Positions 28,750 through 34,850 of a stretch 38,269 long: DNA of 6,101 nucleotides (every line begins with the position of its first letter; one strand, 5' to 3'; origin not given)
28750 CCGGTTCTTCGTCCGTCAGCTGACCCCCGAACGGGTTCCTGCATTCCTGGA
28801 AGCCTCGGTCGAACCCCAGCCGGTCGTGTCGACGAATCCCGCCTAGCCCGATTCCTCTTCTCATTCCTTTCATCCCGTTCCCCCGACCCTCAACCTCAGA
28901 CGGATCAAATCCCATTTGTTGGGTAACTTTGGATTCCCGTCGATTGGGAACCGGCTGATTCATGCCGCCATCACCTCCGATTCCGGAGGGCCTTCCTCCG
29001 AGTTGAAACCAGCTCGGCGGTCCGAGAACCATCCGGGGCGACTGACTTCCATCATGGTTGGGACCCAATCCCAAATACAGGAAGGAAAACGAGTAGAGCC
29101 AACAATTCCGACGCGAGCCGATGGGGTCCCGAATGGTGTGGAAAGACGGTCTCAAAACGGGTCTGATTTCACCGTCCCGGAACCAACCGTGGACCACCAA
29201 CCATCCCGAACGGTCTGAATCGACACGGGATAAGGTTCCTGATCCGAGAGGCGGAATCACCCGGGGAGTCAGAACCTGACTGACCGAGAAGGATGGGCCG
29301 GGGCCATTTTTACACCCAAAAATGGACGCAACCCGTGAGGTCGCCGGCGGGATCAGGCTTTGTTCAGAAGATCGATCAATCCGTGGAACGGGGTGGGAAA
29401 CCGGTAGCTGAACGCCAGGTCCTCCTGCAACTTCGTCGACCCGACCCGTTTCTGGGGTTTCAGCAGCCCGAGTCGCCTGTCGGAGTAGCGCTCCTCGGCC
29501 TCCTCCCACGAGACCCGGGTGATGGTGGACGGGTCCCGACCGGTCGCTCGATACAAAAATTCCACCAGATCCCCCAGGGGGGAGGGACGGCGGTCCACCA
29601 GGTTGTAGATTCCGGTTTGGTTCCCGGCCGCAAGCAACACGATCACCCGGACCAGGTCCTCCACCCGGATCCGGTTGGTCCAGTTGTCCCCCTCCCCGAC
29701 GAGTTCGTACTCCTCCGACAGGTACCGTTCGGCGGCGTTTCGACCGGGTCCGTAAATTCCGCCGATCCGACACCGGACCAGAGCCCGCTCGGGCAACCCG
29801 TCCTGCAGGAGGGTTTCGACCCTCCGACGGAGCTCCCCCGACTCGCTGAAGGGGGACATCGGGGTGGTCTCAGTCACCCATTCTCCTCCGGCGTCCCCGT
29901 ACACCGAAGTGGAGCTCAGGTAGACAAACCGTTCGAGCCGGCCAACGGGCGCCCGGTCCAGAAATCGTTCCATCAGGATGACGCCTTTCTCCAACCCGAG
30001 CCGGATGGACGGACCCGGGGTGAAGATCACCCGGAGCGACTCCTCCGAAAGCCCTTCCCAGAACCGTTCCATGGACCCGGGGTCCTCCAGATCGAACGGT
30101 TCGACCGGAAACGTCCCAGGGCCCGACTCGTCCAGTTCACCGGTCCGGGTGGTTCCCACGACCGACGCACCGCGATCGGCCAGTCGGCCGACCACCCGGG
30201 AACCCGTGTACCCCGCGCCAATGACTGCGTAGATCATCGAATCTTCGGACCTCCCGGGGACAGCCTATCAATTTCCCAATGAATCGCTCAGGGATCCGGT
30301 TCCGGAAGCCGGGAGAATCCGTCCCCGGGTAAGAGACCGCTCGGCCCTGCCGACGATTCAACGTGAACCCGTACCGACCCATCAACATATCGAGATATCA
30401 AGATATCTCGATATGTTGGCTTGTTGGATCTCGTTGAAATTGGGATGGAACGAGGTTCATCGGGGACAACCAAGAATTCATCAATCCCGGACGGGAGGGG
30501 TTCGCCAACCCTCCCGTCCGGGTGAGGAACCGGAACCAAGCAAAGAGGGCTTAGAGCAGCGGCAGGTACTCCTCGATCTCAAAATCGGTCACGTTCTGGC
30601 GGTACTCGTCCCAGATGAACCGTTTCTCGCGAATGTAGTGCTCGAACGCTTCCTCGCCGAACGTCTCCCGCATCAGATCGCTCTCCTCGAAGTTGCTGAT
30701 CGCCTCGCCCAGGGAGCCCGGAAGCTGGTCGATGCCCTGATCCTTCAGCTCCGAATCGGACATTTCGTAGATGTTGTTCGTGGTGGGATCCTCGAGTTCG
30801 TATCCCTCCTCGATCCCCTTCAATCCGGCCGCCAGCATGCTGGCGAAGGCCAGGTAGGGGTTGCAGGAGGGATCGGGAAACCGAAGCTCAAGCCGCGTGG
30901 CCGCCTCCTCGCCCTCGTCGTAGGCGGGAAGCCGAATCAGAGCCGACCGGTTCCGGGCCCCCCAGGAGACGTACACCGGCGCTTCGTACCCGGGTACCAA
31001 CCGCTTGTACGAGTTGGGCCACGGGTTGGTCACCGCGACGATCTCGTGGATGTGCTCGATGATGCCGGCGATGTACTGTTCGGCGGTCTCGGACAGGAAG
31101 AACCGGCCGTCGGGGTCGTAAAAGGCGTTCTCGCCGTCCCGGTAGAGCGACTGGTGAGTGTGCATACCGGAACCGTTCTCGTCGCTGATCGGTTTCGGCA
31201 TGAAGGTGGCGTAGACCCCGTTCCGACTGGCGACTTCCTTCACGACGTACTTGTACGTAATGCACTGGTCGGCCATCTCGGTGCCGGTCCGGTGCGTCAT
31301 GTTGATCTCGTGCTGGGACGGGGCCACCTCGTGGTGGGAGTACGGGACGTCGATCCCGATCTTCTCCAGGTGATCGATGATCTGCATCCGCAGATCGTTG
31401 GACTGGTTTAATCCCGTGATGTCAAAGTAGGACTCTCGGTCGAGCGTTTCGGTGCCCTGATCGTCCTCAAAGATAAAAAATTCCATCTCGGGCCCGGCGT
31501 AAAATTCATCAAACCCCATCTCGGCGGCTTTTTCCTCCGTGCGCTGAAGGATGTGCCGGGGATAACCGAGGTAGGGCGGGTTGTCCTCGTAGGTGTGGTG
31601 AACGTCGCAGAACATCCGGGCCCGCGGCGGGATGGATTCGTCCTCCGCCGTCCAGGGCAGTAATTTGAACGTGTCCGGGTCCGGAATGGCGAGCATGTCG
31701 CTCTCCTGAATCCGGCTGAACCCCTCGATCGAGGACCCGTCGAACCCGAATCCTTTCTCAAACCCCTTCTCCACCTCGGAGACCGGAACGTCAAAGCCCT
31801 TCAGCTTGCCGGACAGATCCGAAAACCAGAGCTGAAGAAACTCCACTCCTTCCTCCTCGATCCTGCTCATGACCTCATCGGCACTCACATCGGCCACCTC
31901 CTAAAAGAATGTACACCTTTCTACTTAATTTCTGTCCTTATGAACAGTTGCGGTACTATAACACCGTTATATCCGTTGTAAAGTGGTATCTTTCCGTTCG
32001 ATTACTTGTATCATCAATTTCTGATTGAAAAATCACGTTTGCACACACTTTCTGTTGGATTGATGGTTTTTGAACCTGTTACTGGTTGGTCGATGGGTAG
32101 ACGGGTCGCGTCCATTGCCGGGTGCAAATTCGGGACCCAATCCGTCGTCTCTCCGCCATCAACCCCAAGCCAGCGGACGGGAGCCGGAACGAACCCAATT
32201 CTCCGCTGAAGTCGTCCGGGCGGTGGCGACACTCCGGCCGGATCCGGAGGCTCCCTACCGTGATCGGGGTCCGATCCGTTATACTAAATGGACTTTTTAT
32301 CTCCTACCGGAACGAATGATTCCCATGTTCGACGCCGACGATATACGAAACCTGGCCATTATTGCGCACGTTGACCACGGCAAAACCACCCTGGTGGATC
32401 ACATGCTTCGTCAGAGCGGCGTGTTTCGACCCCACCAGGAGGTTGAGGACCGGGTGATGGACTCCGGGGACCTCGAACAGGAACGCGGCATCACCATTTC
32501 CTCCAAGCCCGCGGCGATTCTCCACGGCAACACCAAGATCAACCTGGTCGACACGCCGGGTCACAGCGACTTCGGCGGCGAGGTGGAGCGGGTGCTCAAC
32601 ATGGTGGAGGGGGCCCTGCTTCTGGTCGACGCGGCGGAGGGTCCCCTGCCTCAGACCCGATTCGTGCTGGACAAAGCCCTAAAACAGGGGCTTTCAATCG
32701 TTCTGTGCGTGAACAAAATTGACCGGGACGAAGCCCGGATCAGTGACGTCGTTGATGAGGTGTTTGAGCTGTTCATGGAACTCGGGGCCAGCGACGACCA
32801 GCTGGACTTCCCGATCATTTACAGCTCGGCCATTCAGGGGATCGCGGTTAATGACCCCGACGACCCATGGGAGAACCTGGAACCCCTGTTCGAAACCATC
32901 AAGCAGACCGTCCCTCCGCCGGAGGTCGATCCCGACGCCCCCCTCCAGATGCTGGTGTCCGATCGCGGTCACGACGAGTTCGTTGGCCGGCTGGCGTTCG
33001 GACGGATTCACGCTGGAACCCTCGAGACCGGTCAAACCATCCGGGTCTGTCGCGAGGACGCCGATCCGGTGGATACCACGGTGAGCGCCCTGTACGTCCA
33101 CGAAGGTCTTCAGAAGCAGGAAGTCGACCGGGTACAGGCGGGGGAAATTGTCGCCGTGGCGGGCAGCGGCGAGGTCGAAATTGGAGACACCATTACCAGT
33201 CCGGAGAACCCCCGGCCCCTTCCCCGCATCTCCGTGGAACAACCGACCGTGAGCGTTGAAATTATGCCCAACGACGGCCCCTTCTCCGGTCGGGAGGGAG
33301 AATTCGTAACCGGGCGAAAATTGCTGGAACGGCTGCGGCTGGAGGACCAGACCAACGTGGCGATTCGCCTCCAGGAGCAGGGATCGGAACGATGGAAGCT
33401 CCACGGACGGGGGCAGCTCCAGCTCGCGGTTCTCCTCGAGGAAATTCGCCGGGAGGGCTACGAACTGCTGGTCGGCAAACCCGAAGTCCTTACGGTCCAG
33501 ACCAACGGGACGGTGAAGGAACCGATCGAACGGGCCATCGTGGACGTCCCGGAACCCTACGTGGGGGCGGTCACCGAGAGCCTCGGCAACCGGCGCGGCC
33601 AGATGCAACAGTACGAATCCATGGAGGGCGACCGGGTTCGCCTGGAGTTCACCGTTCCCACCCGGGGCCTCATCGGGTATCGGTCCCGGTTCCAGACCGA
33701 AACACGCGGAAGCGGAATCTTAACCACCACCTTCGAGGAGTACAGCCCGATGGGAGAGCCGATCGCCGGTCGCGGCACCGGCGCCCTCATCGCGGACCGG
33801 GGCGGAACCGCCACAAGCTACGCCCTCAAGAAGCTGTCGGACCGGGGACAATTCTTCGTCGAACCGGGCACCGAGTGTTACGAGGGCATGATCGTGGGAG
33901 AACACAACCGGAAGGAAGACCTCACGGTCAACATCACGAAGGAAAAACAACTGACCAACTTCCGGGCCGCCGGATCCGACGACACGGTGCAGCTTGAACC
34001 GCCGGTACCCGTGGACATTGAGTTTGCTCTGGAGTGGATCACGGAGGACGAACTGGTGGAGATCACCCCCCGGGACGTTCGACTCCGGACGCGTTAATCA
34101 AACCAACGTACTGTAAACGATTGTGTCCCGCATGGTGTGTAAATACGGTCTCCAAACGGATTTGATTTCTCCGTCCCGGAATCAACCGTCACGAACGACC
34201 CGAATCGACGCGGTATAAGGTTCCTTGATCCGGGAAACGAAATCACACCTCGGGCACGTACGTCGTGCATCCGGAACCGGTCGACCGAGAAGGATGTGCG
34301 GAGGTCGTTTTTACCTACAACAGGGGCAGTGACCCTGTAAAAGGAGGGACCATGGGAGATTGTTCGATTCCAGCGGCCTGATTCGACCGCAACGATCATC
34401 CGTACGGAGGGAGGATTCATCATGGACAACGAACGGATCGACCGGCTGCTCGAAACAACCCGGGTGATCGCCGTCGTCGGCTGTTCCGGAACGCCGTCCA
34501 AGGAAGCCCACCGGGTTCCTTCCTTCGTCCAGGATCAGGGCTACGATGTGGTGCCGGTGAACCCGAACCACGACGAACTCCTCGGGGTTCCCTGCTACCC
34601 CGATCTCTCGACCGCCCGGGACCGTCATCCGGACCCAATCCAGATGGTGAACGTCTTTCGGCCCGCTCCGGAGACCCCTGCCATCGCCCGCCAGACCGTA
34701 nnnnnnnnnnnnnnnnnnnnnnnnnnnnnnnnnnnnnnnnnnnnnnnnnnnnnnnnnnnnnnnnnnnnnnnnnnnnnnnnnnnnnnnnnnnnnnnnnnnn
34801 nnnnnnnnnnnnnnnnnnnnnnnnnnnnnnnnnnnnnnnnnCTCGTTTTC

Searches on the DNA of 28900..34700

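Call 7: search_rna_families(source=window, start=28900, end=34700, threshold=evalue, max_evalue=10, show_alignments=3)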
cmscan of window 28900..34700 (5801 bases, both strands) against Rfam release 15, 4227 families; matches with E-value up to 10: 7.
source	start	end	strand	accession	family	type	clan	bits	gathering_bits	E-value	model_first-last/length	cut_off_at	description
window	30797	30878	+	RF03406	mir-3099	Gene; miRNA;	-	23.1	95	0.41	1-84/84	no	mir-3099 microRNA precursor family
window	32536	32597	+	RF01781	ASdes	Gene; sRNA;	-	20.8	40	0.35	1-68/68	no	ASdes TB sRNA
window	31770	31857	-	RF03874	mir-8834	Gene; miRNA;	-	19.8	39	9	1-105/105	no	mir-8834 microRNA precursor family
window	30349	30448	+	RF03798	MIR4227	Gene; miRNA;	-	19.2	100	4.9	1-122/122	no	MIR4227 microRNA precursor family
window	31627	31694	+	RF03052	RAGATH-28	Gene; sRNA;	-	18.6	45.3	6.4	1-85/85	no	RAGATH-28 RNA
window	30354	30441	-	RF03297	MIR1033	Gene; miRNA;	-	18.5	70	6.2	1-82/82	no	MIR1033 microRNA precursor family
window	30463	30529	+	RF02814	Sso133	Gene; sRNA;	-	18.4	44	6.3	1-73/73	no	Sulfolobus sRNA133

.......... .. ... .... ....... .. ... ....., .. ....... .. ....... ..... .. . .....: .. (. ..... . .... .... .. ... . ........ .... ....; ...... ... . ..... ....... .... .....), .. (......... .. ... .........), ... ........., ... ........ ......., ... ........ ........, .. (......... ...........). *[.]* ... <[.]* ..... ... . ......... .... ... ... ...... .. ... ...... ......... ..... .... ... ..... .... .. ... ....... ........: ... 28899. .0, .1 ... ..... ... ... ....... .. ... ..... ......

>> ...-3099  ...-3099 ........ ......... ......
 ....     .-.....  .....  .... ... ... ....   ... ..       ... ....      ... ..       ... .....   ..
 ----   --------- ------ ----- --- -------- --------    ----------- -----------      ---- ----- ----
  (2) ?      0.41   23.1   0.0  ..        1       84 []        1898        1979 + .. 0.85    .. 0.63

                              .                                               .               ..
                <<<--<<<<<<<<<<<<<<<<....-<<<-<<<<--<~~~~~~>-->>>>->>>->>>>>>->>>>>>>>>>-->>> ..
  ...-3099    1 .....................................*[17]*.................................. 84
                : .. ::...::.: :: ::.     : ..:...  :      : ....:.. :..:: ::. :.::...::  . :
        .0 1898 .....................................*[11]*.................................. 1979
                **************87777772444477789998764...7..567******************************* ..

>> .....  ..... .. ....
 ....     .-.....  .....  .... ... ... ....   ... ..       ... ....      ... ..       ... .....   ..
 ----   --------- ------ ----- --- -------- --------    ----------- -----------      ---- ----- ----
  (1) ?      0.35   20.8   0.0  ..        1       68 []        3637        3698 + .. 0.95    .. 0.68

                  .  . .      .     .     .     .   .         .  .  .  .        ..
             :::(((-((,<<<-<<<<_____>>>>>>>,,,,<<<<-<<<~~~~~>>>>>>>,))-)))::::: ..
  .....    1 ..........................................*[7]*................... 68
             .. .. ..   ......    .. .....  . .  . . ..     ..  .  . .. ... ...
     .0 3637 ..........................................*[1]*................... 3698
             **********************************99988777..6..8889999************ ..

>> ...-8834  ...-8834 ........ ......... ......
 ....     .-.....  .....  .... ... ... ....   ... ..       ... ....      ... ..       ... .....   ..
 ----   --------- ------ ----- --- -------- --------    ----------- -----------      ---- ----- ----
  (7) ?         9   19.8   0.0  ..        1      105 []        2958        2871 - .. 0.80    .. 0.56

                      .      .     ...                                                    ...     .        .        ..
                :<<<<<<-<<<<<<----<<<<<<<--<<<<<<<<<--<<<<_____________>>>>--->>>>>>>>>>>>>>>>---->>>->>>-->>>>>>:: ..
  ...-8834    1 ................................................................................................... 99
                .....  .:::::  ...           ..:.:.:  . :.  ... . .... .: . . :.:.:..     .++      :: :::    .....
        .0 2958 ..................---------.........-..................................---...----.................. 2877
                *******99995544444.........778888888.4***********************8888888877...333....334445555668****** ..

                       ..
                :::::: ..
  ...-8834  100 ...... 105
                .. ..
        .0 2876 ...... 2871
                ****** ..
